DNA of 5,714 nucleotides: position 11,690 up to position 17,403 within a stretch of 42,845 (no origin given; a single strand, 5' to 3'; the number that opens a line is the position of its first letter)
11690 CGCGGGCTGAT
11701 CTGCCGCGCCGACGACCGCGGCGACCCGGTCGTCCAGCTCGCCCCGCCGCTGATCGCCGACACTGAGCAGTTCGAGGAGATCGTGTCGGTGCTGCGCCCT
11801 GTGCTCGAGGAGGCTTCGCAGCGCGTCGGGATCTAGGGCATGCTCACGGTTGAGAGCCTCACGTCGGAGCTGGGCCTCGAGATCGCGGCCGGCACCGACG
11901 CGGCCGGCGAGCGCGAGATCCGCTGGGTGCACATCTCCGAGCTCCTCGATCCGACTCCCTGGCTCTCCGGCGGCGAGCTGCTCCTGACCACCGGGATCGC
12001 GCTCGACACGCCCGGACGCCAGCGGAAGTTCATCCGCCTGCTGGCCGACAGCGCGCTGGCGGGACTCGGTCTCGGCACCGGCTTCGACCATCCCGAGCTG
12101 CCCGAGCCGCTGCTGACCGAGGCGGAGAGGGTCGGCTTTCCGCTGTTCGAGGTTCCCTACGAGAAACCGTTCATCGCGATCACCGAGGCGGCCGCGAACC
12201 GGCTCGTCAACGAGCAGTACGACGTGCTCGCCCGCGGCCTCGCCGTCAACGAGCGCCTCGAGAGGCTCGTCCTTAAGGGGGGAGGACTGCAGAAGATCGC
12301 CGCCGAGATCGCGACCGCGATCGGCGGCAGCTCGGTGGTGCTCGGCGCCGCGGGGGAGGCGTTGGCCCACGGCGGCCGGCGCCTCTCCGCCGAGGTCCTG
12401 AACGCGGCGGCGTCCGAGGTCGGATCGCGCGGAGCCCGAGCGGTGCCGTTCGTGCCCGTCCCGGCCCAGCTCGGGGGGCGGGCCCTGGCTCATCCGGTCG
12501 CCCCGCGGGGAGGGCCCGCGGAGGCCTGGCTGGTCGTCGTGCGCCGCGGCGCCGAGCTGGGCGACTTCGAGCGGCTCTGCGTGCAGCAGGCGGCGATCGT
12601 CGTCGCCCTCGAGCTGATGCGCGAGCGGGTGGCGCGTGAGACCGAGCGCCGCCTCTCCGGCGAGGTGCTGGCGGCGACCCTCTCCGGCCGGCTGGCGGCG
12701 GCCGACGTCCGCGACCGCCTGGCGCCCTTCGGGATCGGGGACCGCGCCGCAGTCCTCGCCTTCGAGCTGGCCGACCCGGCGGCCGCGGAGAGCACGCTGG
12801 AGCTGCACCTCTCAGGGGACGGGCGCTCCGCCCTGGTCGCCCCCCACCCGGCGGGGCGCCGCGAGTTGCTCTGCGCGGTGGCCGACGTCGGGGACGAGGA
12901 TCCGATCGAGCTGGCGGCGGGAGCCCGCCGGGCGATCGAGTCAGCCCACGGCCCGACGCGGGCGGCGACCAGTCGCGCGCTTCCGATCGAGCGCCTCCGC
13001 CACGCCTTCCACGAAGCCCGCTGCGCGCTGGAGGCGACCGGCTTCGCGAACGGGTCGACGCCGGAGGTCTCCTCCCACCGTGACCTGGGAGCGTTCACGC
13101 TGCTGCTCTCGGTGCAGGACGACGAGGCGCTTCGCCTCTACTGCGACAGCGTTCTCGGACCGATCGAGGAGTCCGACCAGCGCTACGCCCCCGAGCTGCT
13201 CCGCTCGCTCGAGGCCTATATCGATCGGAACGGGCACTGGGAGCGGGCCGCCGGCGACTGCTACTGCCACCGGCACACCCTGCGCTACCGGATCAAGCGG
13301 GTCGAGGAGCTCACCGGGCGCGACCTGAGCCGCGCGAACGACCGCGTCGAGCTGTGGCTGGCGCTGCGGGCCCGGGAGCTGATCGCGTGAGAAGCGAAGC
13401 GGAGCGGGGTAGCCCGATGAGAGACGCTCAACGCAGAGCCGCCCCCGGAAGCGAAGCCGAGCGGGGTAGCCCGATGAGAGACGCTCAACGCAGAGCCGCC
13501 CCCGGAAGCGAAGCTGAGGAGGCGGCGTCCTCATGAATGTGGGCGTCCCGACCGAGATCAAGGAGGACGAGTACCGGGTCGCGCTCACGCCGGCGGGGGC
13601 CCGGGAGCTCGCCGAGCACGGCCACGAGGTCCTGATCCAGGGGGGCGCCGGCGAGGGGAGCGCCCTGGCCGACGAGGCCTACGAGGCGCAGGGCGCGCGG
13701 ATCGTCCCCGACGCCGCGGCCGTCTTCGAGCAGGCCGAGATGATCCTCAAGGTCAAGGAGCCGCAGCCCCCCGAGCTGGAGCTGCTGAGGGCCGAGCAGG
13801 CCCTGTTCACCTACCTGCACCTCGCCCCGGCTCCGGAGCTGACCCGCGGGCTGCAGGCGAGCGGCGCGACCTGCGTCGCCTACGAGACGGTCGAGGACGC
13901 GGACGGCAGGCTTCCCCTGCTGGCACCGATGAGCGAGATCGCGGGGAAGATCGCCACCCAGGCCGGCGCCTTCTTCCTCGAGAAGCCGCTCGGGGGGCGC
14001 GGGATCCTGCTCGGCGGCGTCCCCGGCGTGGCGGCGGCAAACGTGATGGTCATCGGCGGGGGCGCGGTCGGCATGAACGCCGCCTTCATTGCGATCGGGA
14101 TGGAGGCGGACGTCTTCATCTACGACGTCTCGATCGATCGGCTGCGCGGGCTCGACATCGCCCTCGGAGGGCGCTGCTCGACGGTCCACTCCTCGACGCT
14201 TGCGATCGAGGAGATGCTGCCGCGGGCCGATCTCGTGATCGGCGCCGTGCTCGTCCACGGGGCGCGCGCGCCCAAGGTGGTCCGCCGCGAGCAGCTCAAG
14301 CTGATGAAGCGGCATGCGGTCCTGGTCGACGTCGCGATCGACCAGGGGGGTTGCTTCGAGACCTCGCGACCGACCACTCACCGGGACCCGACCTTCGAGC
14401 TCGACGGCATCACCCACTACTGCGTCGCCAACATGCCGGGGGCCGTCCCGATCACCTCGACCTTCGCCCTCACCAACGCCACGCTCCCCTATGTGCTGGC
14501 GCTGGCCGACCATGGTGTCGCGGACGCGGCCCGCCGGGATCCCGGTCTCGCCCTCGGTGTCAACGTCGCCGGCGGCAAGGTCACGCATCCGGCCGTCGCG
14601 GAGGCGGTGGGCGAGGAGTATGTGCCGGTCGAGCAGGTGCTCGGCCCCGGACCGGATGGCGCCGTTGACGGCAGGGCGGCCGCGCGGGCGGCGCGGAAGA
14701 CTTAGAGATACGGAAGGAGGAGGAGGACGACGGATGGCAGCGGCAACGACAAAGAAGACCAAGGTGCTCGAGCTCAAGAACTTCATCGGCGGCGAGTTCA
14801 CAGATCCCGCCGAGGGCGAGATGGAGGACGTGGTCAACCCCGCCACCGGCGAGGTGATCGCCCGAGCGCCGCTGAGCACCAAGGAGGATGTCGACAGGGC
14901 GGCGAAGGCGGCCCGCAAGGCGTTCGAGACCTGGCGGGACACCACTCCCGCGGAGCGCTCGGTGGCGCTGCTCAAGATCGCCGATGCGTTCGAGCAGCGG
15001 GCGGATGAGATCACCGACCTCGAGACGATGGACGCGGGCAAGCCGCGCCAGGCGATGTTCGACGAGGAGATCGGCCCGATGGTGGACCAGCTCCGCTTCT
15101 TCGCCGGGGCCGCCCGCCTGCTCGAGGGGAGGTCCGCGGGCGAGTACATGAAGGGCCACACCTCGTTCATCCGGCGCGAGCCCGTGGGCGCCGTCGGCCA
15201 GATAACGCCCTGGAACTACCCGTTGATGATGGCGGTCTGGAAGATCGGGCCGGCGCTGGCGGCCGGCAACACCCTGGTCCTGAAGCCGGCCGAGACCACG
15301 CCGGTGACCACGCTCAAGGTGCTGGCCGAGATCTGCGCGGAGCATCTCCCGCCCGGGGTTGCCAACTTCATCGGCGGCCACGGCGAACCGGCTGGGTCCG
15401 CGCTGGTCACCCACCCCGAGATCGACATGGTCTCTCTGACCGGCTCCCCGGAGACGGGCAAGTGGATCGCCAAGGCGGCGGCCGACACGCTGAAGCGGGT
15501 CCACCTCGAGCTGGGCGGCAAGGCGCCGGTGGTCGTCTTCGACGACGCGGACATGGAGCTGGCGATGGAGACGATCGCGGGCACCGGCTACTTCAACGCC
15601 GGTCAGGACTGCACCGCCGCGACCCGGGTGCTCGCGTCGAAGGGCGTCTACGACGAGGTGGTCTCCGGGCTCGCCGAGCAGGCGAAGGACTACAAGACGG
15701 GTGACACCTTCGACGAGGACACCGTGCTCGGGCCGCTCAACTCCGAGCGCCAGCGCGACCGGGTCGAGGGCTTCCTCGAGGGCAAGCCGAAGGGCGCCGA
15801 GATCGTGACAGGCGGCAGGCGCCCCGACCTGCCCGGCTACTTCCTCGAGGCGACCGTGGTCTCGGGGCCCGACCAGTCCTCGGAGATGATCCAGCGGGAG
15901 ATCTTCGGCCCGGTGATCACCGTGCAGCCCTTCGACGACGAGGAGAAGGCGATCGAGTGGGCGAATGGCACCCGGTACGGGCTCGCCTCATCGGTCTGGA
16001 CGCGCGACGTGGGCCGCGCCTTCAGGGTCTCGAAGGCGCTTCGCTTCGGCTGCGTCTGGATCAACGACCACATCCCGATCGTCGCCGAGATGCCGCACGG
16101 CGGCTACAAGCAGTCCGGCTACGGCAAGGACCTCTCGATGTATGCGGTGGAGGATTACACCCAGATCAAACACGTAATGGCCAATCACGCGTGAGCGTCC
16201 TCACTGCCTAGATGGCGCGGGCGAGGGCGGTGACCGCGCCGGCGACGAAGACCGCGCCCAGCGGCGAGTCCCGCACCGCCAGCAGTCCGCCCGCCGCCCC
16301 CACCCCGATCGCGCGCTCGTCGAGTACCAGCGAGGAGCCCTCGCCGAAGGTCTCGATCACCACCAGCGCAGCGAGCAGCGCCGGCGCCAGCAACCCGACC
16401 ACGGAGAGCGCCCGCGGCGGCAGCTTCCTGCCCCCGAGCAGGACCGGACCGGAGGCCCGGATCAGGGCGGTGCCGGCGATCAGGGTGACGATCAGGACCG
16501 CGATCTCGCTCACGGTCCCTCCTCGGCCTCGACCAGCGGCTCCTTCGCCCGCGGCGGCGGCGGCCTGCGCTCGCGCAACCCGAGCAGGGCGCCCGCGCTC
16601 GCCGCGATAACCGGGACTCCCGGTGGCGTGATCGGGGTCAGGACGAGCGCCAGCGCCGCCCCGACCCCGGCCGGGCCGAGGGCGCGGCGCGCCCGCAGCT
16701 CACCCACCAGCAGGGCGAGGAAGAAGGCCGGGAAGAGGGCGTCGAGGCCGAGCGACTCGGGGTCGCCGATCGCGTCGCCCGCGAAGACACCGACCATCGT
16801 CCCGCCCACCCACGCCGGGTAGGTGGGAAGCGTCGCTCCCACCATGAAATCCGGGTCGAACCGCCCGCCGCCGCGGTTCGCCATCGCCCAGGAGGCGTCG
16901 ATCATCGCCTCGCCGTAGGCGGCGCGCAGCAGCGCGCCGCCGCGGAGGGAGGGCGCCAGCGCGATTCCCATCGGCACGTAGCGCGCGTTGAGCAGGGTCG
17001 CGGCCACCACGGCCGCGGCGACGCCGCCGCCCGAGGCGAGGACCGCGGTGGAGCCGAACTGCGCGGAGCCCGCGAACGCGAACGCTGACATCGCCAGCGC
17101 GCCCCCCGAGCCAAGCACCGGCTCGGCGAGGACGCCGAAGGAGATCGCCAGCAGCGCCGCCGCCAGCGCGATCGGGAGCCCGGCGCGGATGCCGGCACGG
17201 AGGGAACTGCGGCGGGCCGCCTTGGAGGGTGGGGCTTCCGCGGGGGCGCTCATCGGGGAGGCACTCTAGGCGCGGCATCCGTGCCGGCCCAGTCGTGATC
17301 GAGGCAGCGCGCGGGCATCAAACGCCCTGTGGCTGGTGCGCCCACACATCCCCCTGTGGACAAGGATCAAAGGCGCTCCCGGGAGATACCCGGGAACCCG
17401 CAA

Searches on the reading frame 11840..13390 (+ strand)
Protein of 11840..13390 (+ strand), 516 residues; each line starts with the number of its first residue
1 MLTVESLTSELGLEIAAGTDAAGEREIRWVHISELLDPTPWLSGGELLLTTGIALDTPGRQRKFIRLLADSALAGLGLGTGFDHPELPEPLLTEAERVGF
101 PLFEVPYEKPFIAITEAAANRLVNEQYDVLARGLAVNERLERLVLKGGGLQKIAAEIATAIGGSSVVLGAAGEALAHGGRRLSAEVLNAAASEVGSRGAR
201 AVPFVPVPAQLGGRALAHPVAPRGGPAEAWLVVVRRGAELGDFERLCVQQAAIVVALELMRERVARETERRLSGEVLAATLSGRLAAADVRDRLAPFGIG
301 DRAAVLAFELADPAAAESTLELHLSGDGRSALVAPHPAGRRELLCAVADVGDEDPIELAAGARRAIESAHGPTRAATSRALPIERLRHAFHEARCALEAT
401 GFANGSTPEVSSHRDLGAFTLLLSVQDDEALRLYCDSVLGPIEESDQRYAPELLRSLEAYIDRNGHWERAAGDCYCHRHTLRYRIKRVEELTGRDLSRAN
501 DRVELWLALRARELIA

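Call 9: search_protein_families(library=pfam, proteins=[window:11840-13390:+], max_evalue=0.001)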
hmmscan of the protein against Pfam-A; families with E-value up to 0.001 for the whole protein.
window:11840-13390:+ (516 aa): 2 families
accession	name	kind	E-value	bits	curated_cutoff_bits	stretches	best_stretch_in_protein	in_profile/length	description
PF07905.16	PucR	-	1.5e-28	100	33.5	1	13-121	11-117/118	Purine catabolism regulatory protein-like family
PF13556.12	HTH_30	-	5.6e-22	77.7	27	1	453-511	1-59/59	PucR C-terminal helix-turn-helix domain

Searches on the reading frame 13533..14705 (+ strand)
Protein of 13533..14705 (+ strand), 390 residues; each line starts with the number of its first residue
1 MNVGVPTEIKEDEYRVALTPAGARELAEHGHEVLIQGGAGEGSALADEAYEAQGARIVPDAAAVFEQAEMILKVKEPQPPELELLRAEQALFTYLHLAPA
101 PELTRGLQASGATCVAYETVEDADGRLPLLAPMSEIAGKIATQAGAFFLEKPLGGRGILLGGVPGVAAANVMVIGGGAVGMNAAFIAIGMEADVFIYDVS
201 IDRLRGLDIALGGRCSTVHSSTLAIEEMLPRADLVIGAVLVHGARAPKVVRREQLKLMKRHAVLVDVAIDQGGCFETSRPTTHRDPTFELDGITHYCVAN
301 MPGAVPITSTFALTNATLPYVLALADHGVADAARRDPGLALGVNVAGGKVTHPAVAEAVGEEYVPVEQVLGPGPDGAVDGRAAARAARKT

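Call 9: search_protein_families(library=pfam, proteins=[window:13533-14705:+], max_evalue=0.001)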
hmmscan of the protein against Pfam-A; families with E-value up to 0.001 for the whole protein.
window:13533-14705:+ (390 aa): 4 families
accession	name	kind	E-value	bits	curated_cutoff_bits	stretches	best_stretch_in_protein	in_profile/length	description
PF01262.27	AlaDh_PNT_C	-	5.6e-79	264.9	23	1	141-353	1-214/214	Alanine dehydrogenase/PNT, C-terminal domain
PF05222.21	AlaDh_PNT_N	-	3.6e-49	166.9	30.4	1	4-137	1-136/136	Alanine dehydrogenase/PNT, N-terminal domain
PF02826.25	2-Hacid_dh_C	-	5.9e-07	29.5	25.1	1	167-268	35-127/178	D-isomer specific 2-hydroxyacid dehydrogenase, NAD binding domain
PF03486.20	HI0933_like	-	0.00016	21.7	50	1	170-221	2-53/244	HI0933-like protein Rossmann domain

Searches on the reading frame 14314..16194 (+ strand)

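Call 9: search_protein_families(library=pfam, proteins=[window:14314-16194:+], max_evalue=0.001)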
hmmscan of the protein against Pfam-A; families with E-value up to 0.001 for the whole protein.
window:14314-16194:+ (626 aa): 2 families
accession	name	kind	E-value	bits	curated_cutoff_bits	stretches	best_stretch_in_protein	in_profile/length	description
PF00171.27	Aldedh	-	2.9e-167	557.3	23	1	165-621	4-461/461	Aldehyde dehydrogenase family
PF05893.19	LuxC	-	1.1e-05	25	21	1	277-457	75-259/401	Acyl-CoA reductase (LuxC)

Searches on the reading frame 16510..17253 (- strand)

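Call 82: search_protein_families(library=pfam, proteins=[window:16510-17253:-], max_evalue=0.001)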
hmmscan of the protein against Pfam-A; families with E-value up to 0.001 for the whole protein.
window:16510-17253:- (247 aa): 1 family
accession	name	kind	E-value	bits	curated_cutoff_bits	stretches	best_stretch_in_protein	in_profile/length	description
PF03591.19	AzlC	-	6e-26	92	32.1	1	27-162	1-137/137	AzlC protein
